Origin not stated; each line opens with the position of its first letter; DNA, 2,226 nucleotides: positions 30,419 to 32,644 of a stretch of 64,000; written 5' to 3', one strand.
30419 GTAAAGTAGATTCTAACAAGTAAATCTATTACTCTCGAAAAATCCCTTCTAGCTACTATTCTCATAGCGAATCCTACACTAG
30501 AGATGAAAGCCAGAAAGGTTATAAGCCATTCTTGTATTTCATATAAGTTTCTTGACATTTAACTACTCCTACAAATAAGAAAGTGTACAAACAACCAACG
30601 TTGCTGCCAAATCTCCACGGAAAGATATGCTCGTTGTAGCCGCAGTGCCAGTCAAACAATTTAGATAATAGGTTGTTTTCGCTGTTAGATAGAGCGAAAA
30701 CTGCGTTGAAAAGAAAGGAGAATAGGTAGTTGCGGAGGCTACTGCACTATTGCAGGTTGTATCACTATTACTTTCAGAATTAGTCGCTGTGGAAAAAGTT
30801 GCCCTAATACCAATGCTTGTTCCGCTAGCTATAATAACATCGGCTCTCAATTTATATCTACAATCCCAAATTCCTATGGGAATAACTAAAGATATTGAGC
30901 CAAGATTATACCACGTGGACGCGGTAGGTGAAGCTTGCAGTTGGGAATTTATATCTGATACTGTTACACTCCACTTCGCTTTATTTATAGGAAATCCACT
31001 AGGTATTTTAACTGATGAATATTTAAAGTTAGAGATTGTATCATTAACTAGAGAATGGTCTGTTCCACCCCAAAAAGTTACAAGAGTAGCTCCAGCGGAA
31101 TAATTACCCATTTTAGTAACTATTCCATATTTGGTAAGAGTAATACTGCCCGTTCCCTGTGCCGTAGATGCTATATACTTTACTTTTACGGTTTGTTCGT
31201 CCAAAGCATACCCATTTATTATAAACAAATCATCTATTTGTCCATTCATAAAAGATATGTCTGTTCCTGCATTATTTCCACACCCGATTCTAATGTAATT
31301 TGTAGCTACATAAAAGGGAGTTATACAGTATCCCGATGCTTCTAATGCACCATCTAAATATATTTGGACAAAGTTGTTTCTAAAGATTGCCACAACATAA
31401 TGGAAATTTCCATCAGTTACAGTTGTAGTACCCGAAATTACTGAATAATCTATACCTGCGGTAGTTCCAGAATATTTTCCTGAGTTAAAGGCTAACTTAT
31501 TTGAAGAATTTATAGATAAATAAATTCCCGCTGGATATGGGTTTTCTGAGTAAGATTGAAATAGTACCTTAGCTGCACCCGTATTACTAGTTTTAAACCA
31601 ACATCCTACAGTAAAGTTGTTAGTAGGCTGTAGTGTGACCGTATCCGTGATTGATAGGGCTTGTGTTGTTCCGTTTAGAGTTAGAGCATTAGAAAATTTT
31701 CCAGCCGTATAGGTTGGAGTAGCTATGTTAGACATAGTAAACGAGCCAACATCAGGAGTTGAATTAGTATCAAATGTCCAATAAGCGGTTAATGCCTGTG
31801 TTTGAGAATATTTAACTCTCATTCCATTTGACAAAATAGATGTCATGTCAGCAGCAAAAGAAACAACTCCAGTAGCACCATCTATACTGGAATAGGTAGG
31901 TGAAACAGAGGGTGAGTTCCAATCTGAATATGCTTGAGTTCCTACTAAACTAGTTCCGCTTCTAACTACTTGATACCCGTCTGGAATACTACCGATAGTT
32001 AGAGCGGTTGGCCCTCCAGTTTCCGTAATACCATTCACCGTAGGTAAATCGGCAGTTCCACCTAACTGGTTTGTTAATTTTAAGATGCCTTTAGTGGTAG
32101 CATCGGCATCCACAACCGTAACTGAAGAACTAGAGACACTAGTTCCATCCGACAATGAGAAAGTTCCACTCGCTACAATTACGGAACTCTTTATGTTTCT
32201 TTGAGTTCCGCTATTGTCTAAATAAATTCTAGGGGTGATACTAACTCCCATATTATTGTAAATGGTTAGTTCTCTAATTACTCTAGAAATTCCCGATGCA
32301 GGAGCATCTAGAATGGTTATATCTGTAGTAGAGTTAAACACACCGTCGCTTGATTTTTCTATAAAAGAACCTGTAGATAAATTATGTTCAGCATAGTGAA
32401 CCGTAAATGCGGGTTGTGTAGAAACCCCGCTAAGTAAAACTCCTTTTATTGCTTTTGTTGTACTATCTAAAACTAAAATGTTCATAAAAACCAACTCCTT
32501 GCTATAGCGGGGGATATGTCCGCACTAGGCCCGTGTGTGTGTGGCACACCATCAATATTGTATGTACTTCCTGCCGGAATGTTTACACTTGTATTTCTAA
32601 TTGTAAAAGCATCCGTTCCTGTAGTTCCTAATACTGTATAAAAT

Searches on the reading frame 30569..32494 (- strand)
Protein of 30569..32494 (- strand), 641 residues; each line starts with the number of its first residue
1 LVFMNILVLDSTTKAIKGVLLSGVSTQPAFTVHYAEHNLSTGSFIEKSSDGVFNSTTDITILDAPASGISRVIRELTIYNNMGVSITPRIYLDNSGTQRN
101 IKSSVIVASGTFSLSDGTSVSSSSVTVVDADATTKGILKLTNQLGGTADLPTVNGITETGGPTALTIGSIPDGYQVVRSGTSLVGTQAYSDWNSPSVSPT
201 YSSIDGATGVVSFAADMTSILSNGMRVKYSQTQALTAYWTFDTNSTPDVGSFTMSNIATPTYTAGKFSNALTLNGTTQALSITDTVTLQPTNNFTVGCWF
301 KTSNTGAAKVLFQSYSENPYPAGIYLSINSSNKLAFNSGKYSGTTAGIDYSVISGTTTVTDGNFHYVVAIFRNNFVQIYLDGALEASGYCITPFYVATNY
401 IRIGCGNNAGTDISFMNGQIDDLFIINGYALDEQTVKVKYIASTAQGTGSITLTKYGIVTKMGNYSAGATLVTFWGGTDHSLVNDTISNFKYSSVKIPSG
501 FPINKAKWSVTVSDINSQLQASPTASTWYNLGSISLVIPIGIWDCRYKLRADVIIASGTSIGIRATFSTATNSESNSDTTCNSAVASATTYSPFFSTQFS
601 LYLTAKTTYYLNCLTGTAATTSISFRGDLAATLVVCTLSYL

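Call 19: search_protein_families(library=phrogs, proteins=[window:30569-32494:-], max_evalue=0.001)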
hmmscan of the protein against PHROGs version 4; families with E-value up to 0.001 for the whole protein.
window:30569-32494:- (641 aa): 1 family
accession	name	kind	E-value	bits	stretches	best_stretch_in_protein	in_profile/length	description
phrog_24534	-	tail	1.3e-06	28.5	1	265-405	33-164/341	tail fiber protein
